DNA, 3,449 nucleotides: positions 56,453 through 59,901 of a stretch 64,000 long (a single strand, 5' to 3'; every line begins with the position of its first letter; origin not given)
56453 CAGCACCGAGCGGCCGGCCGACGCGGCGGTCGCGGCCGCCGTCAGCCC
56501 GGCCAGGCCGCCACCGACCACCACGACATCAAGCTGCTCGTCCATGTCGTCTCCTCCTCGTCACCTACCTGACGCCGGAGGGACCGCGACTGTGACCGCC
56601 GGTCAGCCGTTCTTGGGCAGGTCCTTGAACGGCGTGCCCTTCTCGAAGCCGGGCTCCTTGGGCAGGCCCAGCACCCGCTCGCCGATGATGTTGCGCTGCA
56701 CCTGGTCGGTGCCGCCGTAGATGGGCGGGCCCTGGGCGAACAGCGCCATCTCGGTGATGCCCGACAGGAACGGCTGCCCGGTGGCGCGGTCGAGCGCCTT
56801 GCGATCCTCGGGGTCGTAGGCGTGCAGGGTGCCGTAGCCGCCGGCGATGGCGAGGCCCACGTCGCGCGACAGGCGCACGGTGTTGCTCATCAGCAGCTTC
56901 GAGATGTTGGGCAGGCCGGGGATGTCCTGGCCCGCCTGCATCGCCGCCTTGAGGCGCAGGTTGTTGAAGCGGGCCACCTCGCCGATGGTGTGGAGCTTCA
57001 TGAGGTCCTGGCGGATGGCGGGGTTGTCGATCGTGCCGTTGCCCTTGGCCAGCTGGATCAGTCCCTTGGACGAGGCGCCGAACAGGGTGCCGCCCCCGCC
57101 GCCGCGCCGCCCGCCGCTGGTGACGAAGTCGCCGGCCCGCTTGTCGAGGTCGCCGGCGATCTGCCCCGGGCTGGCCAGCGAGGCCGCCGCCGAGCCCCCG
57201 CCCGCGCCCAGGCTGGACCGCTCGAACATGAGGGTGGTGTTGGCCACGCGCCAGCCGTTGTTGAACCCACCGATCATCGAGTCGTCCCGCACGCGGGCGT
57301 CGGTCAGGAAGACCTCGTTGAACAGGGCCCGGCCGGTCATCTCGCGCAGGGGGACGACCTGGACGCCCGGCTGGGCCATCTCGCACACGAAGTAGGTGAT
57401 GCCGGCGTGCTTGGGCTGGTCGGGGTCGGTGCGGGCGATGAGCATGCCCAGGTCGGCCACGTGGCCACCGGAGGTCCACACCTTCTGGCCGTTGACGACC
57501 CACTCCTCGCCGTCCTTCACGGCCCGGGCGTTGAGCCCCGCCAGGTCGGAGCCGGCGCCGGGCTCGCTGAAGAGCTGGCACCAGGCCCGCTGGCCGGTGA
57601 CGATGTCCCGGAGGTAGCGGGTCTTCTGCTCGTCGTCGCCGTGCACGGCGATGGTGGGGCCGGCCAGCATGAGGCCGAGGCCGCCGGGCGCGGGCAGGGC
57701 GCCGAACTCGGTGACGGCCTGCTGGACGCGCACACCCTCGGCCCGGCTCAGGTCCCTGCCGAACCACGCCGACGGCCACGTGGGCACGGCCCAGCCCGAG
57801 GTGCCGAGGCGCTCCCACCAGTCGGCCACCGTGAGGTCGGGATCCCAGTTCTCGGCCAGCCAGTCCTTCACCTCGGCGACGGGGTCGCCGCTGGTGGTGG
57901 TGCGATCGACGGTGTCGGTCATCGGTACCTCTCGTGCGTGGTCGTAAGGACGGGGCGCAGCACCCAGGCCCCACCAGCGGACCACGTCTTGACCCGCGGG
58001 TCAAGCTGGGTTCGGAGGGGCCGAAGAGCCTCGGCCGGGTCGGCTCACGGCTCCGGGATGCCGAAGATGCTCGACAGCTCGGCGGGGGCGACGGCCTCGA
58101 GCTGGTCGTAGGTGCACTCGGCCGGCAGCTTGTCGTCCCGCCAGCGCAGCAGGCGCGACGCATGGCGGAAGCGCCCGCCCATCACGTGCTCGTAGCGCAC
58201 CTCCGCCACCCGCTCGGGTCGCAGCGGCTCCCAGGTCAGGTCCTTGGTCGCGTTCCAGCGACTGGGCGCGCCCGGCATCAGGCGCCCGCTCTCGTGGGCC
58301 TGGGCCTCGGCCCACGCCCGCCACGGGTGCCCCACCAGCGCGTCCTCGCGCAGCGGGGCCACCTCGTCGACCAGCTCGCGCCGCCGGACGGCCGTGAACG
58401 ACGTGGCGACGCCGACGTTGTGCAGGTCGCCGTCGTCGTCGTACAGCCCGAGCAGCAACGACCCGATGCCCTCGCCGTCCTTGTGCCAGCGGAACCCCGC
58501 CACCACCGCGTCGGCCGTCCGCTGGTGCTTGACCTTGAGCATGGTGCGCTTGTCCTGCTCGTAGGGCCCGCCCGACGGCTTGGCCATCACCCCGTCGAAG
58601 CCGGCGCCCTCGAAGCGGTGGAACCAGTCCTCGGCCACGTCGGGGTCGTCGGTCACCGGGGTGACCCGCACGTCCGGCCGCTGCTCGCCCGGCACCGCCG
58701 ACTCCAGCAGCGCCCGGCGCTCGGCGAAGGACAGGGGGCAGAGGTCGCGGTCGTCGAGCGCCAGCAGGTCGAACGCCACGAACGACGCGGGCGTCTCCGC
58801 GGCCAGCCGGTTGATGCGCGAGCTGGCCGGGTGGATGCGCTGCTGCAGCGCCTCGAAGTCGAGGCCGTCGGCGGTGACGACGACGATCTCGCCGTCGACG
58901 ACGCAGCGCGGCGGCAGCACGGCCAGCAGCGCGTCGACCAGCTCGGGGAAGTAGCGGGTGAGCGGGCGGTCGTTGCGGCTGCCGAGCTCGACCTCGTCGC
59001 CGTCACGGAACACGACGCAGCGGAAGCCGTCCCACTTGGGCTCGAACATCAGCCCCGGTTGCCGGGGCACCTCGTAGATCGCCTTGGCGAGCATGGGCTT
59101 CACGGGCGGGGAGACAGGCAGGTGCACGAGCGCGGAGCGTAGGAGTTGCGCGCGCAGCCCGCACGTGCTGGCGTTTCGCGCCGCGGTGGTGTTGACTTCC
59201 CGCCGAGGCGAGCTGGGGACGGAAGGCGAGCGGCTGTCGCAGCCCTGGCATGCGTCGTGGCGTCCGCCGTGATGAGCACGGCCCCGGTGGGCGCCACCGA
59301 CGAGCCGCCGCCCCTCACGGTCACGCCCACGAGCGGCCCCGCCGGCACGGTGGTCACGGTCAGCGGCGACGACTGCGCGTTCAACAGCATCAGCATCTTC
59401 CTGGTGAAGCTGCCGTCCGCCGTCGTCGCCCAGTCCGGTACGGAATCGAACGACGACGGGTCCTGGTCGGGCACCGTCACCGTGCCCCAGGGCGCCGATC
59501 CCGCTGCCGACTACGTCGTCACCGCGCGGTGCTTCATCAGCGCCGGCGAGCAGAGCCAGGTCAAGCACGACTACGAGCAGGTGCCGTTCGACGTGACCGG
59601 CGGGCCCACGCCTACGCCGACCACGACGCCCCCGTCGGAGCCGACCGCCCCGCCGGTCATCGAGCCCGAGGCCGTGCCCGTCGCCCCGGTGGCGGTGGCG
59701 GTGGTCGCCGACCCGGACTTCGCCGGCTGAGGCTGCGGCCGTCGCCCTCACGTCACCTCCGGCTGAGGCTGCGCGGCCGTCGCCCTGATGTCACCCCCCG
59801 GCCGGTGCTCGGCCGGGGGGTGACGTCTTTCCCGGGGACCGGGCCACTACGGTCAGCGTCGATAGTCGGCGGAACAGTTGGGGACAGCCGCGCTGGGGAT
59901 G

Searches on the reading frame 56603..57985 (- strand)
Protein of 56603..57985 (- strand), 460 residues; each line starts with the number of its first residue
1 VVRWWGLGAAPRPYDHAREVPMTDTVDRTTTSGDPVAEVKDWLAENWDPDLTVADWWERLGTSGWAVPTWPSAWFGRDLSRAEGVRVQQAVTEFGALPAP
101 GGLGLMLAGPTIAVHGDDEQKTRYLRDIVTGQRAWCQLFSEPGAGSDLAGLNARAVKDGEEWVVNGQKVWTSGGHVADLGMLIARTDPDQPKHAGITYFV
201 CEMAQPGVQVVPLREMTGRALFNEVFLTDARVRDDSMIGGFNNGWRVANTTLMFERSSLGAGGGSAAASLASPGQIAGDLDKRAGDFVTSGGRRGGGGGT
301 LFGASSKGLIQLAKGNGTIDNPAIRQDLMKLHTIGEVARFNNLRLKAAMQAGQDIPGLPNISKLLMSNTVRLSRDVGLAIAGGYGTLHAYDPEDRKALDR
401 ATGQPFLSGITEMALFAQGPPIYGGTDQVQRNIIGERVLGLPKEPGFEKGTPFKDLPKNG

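Call 83: search_protein_families(library=pfam, proteins=[window:56603-57985:-], max_evalue=0.00001)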
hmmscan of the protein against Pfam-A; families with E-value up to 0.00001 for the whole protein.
window:56603-57985:- (460 aa): 3 families
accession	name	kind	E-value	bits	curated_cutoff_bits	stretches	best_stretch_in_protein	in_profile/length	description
PF02770.24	Acyl-CoA_dh_M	-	1.8e-18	66.9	33.3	1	136-219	1-84/97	Acyl-CoA dehydrogenase, middle domain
PF00441.29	Acyl-CoA_dh_1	-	1e-13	52.1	22.4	1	314-439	43-150/150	Acyl-CoA dehydrogenase, C-terminal domain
PF02771.21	Acyl-CoA_dh_N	-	2.7e-08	34.6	22.9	1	43-132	23-113/113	Acyl-CoA dehydrogenase, N-terminal domain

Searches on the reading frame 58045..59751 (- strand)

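Call 83: search_protein_families(library=pfam, proteins=[window:58045-59751:-], max_evalue=0.00001)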
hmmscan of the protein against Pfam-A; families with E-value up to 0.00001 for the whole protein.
window:58045-59751:- (568 aa): 2 families
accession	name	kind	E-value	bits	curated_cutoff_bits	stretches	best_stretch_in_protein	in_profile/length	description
PF01068.26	DNA_ligase_A_M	-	1.4e-42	146.1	26.2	1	219-408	1-204/204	ATP dependent DNA ligase domain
PF04679.21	DNA_ligase_A_C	-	1.5e-11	45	27.5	1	427-541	3-94/94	ATP dependent DNA ligase C terminal region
